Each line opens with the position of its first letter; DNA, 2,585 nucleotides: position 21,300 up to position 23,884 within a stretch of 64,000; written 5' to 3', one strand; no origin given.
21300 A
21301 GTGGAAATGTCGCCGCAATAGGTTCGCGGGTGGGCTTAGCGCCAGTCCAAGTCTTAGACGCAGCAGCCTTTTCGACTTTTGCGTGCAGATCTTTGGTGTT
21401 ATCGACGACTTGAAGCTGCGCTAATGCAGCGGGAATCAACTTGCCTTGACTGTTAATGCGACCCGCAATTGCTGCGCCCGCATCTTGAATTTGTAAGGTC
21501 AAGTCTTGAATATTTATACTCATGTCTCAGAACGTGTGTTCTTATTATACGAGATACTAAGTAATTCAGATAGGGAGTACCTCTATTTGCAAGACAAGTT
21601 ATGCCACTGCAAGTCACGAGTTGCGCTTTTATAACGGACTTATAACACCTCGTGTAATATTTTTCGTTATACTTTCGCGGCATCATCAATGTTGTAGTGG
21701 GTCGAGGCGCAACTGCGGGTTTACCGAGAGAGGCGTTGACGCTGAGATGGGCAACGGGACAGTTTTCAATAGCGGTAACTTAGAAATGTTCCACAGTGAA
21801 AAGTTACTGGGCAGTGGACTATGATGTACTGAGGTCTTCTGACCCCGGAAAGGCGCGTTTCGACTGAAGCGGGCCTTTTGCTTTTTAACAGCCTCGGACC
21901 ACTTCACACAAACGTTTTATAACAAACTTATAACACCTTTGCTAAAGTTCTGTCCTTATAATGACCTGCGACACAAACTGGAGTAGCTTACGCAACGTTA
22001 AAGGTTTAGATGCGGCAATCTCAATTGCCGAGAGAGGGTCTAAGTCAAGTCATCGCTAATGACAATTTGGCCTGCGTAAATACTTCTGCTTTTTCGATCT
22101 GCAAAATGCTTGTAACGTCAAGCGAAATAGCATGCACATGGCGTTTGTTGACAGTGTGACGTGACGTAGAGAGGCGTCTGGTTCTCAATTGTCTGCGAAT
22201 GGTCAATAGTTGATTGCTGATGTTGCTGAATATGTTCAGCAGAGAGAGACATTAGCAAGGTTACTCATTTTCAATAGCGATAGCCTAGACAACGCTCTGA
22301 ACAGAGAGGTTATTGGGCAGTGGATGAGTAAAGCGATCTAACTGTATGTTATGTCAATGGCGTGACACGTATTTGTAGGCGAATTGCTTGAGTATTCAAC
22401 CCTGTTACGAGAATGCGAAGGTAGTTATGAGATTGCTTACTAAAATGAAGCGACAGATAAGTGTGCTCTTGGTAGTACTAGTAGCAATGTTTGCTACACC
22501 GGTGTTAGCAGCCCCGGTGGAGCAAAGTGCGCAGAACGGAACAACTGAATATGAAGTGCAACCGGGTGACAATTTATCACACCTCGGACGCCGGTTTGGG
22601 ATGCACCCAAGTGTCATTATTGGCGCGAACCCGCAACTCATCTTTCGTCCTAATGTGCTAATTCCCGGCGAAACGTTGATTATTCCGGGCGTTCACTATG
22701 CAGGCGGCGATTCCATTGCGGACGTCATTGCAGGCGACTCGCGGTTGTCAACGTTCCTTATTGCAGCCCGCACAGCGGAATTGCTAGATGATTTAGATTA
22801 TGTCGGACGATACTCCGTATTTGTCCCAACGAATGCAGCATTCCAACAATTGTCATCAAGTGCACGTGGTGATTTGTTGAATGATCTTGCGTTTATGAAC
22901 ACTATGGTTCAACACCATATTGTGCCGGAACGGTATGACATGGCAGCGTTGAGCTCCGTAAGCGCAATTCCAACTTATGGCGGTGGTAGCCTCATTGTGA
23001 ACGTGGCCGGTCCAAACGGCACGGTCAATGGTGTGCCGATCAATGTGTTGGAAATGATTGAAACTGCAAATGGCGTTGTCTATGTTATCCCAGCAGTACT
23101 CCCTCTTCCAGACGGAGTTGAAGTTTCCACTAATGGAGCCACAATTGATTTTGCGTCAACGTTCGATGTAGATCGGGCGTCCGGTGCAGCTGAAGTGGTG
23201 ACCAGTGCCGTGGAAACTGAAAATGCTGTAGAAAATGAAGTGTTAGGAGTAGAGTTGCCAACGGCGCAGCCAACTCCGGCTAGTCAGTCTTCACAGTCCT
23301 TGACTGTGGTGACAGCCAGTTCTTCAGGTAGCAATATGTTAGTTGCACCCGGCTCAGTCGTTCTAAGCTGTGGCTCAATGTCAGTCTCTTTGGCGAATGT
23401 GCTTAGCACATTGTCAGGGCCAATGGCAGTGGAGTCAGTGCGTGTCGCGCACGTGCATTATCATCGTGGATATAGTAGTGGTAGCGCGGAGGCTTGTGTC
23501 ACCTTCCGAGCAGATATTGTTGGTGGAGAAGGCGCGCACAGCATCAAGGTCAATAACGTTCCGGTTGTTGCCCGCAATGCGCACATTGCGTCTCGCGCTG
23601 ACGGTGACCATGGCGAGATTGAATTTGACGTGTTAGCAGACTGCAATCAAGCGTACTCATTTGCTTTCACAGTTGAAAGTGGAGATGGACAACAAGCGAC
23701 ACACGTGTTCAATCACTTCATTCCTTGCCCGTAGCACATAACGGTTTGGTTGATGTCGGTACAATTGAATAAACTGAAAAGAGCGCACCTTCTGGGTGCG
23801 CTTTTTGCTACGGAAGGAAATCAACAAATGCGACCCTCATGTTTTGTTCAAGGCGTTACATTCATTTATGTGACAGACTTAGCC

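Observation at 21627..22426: Tandemly duplicated module that looks like structured RNA, with compensatory base changes, filling the nurA / LysM-FAS1 gap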

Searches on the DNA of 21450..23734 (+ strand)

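Call 4: search_rna_families(source=window, start=21450, end=22500, threshold=evalue, max_evalue=10, show_alignments=3)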
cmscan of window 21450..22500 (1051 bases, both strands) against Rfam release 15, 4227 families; matches with E-value up to 10: 2.
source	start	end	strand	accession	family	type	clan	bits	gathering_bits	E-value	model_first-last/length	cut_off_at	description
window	21809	21844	+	RF01191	SNORD121A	Gene; snRNA; snoRNA; CD-box;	-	19.5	44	1.4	1-82/82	no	Small nucleolar RNA SNORD121A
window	21563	21645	-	RF01906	HOTAIR_3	Gene; lncRNA;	-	12.7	80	5.3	1-98/98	no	HOTAIR conserved region 3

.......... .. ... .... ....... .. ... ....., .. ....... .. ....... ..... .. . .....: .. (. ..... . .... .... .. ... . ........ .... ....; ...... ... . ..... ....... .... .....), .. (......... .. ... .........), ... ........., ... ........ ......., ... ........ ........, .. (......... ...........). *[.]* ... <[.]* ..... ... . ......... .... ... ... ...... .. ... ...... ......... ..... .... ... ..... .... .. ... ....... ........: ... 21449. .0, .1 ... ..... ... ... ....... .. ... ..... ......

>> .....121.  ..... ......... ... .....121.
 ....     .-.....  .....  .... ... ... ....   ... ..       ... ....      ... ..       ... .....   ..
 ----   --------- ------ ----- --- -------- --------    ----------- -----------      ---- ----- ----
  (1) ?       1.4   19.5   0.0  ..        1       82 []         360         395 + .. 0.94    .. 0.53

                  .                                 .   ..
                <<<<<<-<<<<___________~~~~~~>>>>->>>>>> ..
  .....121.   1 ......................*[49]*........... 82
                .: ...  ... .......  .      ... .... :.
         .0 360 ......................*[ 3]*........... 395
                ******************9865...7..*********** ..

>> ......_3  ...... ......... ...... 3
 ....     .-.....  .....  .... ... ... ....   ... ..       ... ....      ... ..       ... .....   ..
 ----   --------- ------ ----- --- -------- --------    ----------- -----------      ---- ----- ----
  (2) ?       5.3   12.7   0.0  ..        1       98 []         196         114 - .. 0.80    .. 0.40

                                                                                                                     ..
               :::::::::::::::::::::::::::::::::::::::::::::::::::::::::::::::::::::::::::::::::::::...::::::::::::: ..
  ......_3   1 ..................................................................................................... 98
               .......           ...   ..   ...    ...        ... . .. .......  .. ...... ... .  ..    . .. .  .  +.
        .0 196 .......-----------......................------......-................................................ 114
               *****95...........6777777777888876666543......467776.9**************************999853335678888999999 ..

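Call 54: search_rna_families(source=L002, start=5765, end=5850, threshold=evalue, max_evalue=10, show_alignments=3)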
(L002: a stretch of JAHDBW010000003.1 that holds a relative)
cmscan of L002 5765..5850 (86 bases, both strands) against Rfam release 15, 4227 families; matches with E-value up to 10: 0.
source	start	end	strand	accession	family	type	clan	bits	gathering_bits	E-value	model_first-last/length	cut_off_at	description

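Call 57: build_rna_model(alignment_id=A6, structure=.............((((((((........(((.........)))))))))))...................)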
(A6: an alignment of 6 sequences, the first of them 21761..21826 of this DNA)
Model R1 built from alignment A6 (6 sequences, 71 columns); structure: as given.
model positions 67; base pairs 11; branch points 0; effective number of sequences 3.16; information 0.838 bits per position. Calibrated on 0.2 Mb of random sequence (short: E-values are rough).
structure used (alignment columns):
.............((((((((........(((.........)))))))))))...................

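Call 58: search_with_rna_model(model_id=R1, sources=[window, L001, L002, L012], max_evalue=10)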
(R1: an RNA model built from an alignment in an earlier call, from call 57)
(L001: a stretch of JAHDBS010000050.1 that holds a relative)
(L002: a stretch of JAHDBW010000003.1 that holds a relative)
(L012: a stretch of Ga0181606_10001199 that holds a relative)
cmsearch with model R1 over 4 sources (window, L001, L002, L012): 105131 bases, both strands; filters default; matches with E-value up to 10: 10.
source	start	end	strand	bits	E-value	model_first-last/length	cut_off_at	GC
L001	5336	5401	+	84.7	1.9e-20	1-67/67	no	0.42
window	21761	21826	+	83.6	3.9e-20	1-67/67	no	0.39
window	22266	22332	+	78.8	7.7e-19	1-67/67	no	0.43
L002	5776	5842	+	77.7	1.5e-18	1-67/67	no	0.48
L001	5839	5908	+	76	4.2e-18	1-67/67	no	0.49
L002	5251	5318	+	70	1.8e-16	1-67/67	no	0.5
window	15288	15323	+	11.7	0.93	1-67/67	no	0.39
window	58136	58188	-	11.3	1.2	1-67/67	no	0.47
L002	503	537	+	10.3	2.2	1-67/67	no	0.4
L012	11428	11495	+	8.4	7.3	1-67/67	no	0.43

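Call 60: search_with_rna_model(model_id=R1, sources=[L013, L014, L015, L016, L017, L018, L019, L020, L021, L022, L023, L024, L025, L026, L027, L028, L029, L030, L031, L032, L033, L034, L035, L036, L037, L038, L039, L040, L041, L042, L043, L044, L045, L046, L047, L048, L049, L050, L051, L052, L053, L054, L055, L056, L057, L058, L059, L060, L061, L062, L063, L064, L065, L066, L067, L068, L069, L070, L071, L072, L073, L074, L075, L076, L077, L078, L079, L080, L081, L082, L083, L084, L085, L086, L087, L088, L089, L090, L091, L092], max_evalue=1)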
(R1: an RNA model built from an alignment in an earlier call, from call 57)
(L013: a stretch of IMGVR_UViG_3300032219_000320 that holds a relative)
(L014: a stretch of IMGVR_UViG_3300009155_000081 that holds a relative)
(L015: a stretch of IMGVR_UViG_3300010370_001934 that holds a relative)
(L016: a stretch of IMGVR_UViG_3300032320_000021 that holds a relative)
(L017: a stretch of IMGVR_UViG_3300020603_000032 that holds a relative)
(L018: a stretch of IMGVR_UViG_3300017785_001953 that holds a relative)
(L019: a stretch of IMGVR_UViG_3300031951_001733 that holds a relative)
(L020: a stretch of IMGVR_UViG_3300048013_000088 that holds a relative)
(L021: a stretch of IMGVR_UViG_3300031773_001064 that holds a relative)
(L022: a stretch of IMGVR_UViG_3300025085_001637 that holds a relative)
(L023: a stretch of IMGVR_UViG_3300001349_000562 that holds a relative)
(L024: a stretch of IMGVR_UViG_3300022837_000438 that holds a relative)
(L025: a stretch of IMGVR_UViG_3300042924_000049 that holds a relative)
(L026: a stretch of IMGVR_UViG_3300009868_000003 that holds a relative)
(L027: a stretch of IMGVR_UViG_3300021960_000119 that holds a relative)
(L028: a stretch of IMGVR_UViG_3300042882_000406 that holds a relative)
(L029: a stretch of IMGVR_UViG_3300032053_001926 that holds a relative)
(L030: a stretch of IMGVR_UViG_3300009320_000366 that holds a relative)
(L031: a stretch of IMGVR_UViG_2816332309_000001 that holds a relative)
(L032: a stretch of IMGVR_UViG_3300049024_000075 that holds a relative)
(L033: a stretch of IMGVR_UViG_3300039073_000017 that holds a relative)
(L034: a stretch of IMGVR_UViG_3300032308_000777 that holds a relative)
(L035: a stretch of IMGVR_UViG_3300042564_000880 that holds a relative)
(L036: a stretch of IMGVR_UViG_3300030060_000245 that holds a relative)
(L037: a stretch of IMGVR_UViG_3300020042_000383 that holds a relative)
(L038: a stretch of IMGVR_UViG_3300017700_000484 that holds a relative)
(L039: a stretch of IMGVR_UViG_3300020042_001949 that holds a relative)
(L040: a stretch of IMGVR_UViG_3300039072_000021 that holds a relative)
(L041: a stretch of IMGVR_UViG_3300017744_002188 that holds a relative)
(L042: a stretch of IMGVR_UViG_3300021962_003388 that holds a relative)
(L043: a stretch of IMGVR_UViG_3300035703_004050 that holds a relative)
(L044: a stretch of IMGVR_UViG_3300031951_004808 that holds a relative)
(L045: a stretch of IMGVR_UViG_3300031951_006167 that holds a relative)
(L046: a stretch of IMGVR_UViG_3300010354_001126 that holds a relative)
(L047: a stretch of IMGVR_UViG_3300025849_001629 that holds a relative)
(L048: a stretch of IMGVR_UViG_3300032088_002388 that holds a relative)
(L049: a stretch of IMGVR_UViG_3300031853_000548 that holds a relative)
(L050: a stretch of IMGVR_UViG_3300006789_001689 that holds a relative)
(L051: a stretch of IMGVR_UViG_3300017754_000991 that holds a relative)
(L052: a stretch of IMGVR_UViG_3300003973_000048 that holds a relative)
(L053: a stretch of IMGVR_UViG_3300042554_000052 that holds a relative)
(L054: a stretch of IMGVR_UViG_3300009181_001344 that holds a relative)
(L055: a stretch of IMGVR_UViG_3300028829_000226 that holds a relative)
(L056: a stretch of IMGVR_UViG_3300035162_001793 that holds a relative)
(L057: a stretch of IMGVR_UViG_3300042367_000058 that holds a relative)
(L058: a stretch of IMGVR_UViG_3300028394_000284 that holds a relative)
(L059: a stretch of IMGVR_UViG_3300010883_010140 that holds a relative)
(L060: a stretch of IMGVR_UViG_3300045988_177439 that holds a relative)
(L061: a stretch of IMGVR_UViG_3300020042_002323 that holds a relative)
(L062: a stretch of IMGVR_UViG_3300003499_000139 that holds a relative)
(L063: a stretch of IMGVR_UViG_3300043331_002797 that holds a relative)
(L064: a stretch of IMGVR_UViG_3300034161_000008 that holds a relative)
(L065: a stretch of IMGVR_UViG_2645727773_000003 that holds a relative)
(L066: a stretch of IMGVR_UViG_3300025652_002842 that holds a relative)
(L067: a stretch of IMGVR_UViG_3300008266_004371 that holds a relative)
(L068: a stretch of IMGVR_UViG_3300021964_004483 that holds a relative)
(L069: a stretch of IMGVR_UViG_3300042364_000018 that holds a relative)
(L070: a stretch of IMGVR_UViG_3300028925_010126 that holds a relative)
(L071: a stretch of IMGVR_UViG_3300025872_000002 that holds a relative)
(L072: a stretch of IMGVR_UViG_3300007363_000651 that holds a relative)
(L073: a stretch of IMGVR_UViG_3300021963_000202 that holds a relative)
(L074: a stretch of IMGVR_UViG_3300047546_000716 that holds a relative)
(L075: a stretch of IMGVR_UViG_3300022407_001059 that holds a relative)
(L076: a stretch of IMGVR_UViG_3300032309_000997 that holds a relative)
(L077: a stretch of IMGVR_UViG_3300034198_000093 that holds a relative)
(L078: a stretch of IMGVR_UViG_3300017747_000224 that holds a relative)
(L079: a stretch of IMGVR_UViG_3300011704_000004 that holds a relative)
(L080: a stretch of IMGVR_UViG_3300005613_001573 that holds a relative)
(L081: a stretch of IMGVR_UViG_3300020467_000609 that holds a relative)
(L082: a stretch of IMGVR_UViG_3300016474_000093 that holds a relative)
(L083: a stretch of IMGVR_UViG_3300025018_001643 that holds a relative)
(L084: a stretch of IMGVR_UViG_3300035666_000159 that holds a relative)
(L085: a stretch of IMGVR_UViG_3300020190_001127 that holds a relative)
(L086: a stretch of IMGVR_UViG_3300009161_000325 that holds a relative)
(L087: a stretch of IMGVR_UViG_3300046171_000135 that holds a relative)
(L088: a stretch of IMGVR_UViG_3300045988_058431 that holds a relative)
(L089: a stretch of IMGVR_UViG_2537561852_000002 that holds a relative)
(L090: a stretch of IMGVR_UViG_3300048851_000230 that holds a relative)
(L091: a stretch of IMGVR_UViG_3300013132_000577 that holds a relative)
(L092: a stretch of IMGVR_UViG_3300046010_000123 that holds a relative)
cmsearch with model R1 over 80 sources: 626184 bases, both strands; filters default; matches with E-value up to 1: 44.
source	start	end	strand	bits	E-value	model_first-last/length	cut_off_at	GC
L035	10424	10490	-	21.1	0.016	1-67/67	no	0.37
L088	1520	1586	+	20.3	0.026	1-67/67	no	0.48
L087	1282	1351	+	19.5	0.042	1-67/67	no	0.41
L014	3078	3141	+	18.6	0.075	1-67/67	no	0.52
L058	1911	1974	+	18.6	0.075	1-67/67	no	0.52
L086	10170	10233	-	18.6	0.075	1-67/67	no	0.52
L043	33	94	+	18.3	0.088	1-67/67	no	0.44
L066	6219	6288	-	17.8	0.12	1-67/67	no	0.46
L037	3476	3539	-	17.6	0.14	1-67/67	no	0.58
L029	2336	2399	-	17.6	0.14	1-67/67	no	0.56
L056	2599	2663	+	17.4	0.16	1-67/67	no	0.37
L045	3739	3799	-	17.4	0.16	1-67/67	no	0.52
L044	5293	5353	+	17.3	0.17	1-67/67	no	0.56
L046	1420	1480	-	17.3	0.17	1-67/67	no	0.56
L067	908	968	-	17.3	0.17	1-67/67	no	0.56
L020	5160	5229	-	17.3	0.17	1-67/67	no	0.44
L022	856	925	-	17.3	0.17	1-67/67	no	0.44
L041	4426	4495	+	17.3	0.17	1-67/67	no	0.44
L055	5529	5598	+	17.3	0.17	1-67/67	no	0.44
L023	6548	6617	+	17.2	0.18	1-67/67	no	0.46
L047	1463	1532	-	17.2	0.18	1-67/67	no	0.46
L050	4665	4734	+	17.2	0.18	1-67/67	no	0.46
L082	4314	4374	+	17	0.2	1-67/67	no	0.56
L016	1640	1703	+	16.8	0.23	1-67/67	no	0.55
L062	1751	1811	+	16.6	0.27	1-67/67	no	0.56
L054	3137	3200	+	16.5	0.28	1-67/67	no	0.59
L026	1058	1122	+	16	0.37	1-67/67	no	0.37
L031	283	358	-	15.9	0.4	1-67/67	no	0.62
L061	5256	5319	-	15.9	0.41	1-67/67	no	0.59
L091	206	266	+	15.8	0.42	1-67/67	no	0.56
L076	6696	6770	+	15.8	0.42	1-67/67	no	0.52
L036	2535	2604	+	15.8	0.43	1-67/67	no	0.5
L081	6044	6113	+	15.8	0.43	1-67/67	no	0.5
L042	914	974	-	15.6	0.49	1-67/67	no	0.59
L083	3020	3057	+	15.4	0.56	1-67/67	no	0.42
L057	3760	3821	-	15.2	0.61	1-67/67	no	0.45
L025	2981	3041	-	15.2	0.63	1-67/67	no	0.57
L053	5005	5065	-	15.2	0.63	1-67/67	no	0.57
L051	10472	10534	-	14.8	0.78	1-67/67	no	0.56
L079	3338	3412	+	14.8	0.79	1-67/67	no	0.53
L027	1445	1510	-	14.7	0.82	1-67/67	no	0.35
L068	13458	13523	-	14.7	0.82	1-67/67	no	0.35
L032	5967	6028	+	14.7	0.85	1-67/67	no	0.6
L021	8461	8527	+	14.5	0.96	1-67/67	no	0.42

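Call 81: search_with_rna_model(model_id=R1, sources=[L134, L136, L138], max_evalue=10)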
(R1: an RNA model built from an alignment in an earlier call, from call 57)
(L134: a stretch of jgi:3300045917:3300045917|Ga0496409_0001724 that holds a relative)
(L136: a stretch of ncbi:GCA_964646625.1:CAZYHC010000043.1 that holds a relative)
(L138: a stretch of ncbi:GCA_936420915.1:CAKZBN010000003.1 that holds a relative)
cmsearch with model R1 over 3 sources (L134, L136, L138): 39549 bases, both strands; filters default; matches with E-value up to 10: 1.
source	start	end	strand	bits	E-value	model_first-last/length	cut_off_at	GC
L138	90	147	-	10.2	0.88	1-67/67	no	0.48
